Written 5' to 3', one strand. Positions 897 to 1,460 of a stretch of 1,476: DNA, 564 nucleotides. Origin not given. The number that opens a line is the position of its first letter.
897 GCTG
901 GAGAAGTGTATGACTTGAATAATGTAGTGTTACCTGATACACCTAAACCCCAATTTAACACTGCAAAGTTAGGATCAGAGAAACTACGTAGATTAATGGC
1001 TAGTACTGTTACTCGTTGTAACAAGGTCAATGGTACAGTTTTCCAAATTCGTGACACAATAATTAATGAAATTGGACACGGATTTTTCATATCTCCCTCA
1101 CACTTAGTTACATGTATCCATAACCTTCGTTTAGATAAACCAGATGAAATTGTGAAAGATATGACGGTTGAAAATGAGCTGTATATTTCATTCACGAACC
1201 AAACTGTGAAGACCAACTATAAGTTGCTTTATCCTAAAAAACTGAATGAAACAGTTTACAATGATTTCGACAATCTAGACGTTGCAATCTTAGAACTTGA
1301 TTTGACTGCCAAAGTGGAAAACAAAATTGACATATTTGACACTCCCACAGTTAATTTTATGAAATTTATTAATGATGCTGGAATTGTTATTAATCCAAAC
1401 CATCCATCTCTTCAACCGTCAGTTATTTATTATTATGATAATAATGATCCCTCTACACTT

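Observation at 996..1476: Cytoplasmic chymotrypsin-fold serine peptidase domain: His and Asp of the triad are present, Ser lies beyond the window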

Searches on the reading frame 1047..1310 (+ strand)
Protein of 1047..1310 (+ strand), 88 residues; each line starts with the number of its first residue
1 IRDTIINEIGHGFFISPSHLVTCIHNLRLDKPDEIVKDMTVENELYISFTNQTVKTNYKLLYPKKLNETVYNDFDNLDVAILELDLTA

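Call 39: search_protein_families(library=pfam, max_evalue=10, proteins=[window:1047-1310:+])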
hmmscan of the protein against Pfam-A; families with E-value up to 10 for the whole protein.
seq(88 aa): 1 family
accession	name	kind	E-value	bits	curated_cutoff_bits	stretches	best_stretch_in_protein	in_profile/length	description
PF13365.12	Trypsin_2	-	0.074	14.2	27.6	1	10-84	1-59/144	Trypsin-like peptidase domain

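Call 46: search_solved_structures(query=window:1047-1310:+, max_evalue=10, show_alignments=3)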
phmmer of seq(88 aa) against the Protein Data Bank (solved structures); distinct sequences matched with E-value up to 10: 5.
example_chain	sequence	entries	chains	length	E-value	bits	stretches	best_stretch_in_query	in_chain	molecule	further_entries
7w81_A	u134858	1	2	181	0.67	13.5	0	28-79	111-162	Iron-regulated surface determinant protein H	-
7xld_A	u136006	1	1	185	0.78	13.3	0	28-79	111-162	Iron-regulated surface determinant protein H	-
7k04_1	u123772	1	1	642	3.7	11.1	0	32-73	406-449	General transcription and DNA repair factor IIH subunit TFB1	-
7k01_1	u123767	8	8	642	3.7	11.1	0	32-73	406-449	General transcription and DNA repair factor IIH subunit TFB1 | TFB1 isoform 1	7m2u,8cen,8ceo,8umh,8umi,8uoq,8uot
7o4i_1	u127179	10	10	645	3.8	11.1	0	32-73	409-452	General transcription and DNA repair factor IIH subunit TFB1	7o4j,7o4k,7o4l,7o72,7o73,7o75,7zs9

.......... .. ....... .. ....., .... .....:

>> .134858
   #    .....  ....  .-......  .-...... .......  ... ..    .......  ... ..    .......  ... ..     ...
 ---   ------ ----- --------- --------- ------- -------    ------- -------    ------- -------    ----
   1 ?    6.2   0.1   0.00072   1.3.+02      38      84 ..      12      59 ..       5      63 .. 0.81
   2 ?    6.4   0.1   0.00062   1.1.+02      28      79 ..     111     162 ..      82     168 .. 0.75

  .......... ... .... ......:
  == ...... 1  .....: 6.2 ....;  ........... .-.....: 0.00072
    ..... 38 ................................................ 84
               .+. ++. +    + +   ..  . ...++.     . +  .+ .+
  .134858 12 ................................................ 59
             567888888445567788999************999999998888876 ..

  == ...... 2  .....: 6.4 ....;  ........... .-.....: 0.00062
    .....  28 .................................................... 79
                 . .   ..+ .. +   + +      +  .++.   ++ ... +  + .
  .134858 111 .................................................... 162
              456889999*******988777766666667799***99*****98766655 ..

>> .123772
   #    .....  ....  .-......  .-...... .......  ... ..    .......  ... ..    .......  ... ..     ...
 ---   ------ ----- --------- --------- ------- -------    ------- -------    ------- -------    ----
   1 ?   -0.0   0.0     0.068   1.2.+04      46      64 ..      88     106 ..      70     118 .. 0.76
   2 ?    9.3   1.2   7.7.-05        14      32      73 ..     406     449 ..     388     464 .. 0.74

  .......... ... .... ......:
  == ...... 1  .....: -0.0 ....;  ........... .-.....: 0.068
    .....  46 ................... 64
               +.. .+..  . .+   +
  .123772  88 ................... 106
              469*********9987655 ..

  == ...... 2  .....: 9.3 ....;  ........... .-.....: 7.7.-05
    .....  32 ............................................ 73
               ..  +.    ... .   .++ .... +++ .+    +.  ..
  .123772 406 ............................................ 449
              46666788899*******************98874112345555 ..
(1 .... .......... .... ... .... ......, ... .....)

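Call 53: search_protein_families(library=padloc, max_evalue=10, proteins=[window:1047-1310:+])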
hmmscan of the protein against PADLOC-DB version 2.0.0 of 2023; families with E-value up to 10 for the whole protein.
seq(88 aa): 4 families
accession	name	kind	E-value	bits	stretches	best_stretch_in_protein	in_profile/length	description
PDLC03855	LmuA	-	0.0022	15.4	1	6-85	14-81/425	-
PDLC03315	MTase_II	-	0.0066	13.3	1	36-77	267-308/502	Type II methyltransferase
PDLC02960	RT-Protease_XI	-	0.0067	13.4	1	9-83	349-400/506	single gene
PDLC02959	RT-Protease_XI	-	0.009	13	1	6-84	348-407/510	single gene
